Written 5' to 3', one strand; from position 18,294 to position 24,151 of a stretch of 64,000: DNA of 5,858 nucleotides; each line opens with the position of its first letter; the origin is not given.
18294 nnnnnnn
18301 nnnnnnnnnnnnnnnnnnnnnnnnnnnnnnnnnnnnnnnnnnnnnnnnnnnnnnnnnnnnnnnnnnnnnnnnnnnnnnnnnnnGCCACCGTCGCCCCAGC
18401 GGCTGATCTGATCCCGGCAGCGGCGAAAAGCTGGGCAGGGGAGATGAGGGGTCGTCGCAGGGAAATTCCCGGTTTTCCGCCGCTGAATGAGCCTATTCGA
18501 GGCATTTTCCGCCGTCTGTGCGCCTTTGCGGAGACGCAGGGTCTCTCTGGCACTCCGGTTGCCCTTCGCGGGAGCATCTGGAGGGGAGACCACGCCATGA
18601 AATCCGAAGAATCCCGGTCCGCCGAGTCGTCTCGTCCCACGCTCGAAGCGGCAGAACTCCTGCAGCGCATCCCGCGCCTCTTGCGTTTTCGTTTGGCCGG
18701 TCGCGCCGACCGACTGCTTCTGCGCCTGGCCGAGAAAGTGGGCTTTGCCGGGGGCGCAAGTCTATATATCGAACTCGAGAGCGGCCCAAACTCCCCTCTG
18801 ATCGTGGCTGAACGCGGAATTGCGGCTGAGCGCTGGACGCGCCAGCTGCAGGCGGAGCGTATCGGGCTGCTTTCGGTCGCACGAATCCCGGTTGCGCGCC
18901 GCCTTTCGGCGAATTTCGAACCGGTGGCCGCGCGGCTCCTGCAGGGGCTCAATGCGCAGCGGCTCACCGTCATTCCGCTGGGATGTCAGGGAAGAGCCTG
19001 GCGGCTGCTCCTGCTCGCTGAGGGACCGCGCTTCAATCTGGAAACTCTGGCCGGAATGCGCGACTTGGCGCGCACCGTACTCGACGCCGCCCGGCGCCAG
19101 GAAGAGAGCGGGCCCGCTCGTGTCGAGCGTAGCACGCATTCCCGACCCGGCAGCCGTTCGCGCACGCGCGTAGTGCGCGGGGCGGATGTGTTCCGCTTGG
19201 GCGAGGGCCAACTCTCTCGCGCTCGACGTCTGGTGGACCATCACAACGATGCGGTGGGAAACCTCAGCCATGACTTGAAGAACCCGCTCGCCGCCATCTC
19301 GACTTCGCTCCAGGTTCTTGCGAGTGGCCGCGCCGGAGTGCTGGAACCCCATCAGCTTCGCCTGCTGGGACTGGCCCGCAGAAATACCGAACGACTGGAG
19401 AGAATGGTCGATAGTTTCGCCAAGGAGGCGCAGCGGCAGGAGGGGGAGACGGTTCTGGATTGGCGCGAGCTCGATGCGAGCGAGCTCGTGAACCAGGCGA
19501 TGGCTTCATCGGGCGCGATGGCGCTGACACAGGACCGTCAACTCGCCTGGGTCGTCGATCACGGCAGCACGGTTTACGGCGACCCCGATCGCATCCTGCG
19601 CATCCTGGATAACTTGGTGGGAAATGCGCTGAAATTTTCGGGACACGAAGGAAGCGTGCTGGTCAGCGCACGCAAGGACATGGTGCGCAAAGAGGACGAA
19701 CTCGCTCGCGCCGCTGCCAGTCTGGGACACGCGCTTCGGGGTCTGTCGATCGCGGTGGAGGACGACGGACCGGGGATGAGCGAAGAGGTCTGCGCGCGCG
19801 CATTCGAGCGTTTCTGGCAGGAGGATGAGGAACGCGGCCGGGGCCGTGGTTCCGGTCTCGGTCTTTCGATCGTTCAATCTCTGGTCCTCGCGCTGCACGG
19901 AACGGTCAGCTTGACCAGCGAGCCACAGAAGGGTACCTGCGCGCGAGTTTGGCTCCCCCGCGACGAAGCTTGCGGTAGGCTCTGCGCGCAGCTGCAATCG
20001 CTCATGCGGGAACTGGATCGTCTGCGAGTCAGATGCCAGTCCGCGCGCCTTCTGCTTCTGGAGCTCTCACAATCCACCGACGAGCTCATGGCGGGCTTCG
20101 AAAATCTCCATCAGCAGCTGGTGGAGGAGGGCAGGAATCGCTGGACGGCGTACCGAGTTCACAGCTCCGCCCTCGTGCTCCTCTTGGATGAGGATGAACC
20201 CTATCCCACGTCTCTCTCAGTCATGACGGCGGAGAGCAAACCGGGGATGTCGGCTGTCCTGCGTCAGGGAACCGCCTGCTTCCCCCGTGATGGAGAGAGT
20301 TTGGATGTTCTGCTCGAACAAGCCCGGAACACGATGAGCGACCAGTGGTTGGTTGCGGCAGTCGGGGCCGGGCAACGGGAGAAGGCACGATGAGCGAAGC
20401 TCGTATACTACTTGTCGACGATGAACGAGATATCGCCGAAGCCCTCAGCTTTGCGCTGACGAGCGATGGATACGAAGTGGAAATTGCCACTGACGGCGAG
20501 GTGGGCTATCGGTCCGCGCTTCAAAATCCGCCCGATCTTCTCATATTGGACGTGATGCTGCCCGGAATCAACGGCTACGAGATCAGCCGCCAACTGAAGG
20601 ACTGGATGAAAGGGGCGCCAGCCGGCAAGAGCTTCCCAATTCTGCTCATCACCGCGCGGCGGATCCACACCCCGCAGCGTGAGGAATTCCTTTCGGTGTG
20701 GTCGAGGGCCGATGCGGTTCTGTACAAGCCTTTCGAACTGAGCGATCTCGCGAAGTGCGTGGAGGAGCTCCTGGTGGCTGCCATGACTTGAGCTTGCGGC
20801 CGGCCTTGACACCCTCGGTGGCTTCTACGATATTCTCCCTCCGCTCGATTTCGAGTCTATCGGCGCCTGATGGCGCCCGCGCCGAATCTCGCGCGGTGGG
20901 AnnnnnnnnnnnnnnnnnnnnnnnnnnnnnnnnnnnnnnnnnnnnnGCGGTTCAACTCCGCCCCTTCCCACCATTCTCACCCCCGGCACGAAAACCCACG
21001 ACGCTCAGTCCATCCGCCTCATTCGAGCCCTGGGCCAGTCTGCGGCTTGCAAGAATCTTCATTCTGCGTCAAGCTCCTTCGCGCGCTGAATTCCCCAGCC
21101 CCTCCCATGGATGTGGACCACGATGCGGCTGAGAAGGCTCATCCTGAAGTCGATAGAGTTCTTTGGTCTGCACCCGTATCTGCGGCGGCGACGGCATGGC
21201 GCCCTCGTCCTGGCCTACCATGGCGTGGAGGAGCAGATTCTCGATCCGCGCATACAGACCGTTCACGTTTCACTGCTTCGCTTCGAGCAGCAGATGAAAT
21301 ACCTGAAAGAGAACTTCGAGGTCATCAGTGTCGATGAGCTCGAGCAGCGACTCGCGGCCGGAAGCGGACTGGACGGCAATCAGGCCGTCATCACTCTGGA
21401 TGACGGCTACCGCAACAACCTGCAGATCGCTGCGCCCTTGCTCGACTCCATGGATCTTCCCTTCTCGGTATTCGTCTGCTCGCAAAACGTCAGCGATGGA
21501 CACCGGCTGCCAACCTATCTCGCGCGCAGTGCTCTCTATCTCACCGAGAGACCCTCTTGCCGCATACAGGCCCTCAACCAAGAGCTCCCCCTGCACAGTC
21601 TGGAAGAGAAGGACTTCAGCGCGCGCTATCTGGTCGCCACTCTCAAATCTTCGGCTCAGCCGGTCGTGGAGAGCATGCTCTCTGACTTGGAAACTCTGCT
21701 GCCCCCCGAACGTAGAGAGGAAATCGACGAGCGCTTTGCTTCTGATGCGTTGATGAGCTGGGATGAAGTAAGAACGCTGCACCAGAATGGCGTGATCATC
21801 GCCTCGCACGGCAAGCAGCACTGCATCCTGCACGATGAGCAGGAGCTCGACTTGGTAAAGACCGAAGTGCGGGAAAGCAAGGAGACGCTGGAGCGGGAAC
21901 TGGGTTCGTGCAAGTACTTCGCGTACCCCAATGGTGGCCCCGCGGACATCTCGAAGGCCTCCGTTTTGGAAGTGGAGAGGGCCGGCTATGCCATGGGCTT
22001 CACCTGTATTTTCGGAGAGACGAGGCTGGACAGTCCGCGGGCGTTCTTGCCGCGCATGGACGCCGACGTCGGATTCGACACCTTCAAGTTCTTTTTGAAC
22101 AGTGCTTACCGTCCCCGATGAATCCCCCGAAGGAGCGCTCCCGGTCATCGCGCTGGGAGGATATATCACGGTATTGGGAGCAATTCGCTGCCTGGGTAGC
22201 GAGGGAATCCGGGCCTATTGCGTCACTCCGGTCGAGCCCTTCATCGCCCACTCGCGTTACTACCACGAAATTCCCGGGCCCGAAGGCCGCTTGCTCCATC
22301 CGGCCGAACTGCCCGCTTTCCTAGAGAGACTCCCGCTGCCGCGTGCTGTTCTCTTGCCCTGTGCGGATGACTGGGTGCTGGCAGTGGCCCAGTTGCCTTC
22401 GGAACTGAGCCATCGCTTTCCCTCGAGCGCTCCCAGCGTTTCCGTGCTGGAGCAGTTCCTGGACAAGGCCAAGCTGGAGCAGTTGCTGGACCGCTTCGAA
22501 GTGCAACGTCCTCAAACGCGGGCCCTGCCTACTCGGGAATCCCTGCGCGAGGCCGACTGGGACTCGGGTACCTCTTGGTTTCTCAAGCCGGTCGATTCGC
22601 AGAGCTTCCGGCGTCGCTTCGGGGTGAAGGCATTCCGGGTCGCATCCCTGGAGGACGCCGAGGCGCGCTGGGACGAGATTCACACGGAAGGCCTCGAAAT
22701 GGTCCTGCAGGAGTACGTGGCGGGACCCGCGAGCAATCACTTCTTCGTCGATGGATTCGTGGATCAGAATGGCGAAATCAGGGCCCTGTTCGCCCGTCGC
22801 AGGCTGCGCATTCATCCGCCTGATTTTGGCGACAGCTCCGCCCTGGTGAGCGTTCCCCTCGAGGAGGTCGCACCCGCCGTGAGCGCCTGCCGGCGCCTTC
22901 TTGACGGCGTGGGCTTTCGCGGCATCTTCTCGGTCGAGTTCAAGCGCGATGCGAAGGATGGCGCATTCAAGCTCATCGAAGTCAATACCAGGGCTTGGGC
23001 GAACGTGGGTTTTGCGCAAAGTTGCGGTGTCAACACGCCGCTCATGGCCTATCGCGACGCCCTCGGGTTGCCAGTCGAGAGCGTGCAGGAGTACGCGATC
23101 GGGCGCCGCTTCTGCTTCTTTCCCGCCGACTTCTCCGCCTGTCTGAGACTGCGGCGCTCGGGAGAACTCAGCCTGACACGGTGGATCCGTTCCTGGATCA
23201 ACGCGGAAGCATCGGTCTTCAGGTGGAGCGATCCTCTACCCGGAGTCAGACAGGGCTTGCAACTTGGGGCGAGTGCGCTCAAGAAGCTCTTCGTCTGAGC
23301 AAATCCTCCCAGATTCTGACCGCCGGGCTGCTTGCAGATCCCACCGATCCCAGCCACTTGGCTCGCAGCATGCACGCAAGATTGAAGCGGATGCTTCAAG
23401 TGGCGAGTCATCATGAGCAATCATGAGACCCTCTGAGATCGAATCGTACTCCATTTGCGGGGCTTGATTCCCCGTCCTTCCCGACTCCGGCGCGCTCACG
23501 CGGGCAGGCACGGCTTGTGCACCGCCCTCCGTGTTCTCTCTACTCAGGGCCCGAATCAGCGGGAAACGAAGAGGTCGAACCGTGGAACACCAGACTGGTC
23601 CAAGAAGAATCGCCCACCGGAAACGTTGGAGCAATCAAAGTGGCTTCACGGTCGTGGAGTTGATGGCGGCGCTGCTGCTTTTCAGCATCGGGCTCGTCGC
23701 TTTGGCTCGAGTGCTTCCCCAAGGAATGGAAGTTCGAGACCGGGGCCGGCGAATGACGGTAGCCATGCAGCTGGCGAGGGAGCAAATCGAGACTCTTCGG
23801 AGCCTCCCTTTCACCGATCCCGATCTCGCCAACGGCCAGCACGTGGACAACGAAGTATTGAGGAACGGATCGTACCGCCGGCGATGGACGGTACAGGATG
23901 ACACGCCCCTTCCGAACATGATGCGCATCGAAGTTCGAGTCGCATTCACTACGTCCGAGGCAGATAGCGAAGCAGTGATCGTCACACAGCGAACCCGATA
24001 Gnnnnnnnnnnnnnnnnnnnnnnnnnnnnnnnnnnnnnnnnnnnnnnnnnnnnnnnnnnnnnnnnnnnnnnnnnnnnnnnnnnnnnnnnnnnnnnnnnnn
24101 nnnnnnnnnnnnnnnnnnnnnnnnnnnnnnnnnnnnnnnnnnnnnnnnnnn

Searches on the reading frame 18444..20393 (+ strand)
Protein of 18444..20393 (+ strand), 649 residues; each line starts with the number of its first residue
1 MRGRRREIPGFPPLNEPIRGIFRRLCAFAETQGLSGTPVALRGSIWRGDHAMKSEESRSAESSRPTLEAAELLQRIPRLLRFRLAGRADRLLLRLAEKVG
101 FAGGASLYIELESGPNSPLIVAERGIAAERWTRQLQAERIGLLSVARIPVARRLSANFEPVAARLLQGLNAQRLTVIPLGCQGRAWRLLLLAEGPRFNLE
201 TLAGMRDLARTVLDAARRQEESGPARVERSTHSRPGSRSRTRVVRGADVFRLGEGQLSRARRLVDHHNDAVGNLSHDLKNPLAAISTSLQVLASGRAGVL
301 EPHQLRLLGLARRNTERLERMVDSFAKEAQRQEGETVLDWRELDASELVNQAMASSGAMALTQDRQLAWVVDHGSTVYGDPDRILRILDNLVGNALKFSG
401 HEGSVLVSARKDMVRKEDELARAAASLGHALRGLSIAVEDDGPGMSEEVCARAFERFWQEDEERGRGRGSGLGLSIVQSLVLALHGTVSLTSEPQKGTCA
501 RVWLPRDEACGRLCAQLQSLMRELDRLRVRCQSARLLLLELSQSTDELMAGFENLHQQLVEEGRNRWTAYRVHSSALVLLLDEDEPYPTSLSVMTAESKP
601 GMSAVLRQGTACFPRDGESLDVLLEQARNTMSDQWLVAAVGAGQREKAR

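Call 5: search_protein_families(library=pfam, proteins=[window:18444-20393:+], max_evalue=0.01)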
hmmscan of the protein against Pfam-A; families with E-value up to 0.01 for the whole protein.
window:18444-20393:+ (649 aa): 2 families
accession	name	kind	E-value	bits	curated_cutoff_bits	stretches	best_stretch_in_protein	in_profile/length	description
PF02518.31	HATPase_c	-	2.1e-25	89.7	26.4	1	379-507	1-110/111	Histidine kinase-, DNA gyrase B-, and HSP90-like ATPase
PF00512.31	HisKA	-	9.9e-11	42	26.9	1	269-325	4-57/66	His Kinase A (phospho-acceptor) domain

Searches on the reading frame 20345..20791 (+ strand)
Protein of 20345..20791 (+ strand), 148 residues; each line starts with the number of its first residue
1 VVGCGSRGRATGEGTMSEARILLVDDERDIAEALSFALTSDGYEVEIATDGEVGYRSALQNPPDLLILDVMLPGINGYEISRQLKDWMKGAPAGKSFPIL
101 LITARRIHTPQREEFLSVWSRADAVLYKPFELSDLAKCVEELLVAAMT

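Call 46: search_protein_families(library=pfam, proteins=[window:20345-20791:+], max_evalue=0.0001)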
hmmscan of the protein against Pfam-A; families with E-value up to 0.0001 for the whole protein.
window:20345-20791:+ (148 aa): 1 family
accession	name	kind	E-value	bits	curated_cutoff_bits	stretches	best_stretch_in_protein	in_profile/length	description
PF00072.30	Response_reg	-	1.2e-18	67.7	30.2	1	21-139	1-110/111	Response regulator receiver domain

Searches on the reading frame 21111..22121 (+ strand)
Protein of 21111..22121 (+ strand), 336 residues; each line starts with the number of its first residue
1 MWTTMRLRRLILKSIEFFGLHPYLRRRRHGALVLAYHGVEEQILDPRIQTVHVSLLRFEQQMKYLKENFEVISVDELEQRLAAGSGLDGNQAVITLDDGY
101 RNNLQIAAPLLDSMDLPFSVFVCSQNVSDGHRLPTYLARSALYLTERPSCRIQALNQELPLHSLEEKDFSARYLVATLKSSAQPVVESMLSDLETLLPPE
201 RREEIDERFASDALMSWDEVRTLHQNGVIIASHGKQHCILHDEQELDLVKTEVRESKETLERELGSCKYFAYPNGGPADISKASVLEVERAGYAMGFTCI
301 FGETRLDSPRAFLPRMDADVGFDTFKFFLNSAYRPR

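Call 5: search_protein_families(library=pfam, proteins=[window:21111-22121:+], max_evalue=0.01)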
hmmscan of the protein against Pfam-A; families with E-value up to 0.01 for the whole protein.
window:21111-22121:+ (336 aa): 1 family
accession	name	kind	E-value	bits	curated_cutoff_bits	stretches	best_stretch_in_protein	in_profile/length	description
PF01522.26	Polysacc_deac_1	-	5.7e-12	46.1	23.1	1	90-294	7-122/124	Polysaccharide deacetylase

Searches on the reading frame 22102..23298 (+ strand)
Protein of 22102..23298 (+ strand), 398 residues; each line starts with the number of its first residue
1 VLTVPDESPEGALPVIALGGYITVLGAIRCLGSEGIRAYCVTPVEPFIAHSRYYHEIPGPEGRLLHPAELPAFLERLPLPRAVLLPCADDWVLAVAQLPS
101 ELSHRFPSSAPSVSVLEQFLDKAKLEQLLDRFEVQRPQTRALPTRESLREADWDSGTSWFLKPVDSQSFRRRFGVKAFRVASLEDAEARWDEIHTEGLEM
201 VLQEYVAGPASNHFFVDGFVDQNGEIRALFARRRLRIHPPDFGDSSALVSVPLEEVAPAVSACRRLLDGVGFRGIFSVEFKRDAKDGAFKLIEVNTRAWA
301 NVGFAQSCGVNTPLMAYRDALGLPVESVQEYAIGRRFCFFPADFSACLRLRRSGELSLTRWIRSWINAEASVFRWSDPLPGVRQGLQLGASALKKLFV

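Call 5: search_protein_families(library=pfam, proteins=[window:22102-23298:+], max_evalue=0.01)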
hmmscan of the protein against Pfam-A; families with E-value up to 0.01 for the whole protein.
window:22102-23298:+ (398 aa): 2 families
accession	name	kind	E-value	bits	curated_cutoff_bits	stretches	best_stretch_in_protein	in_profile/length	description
PF15632.11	ATPgrasp_Ter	-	4.2e-08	33.5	29.1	1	200-329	5-117/131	ATP-grasp in the biosynthetic pathway with Ter operon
PF13535.11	ATP-grasp_4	-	0.0024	17.9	27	1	184-303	39-157/160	ATP-grasp domain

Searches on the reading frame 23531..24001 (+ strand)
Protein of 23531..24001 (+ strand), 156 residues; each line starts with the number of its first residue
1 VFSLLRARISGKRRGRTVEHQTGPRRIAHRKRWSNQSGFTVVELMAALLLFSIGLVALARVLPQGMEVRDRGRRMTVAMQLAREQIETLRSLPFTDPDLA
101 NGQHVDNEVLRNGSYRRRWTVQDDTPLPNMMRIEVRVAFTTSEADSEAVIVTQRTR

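Call 5: search_protein_families(library=pfam, proteins=[window:23531-24001:+], max_evalue=0.01)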
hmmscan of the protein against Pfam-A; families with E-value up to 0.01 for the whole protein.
window:23531-24001:+ (156 aa): 1 family
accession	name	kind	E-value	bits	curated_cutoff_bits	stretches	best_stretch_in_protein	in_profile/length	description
PF07963.17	N_methyl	-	5.6e-07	29.3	21.2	1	33-58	1-26/27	Prokaryotic N-terminal methylation motif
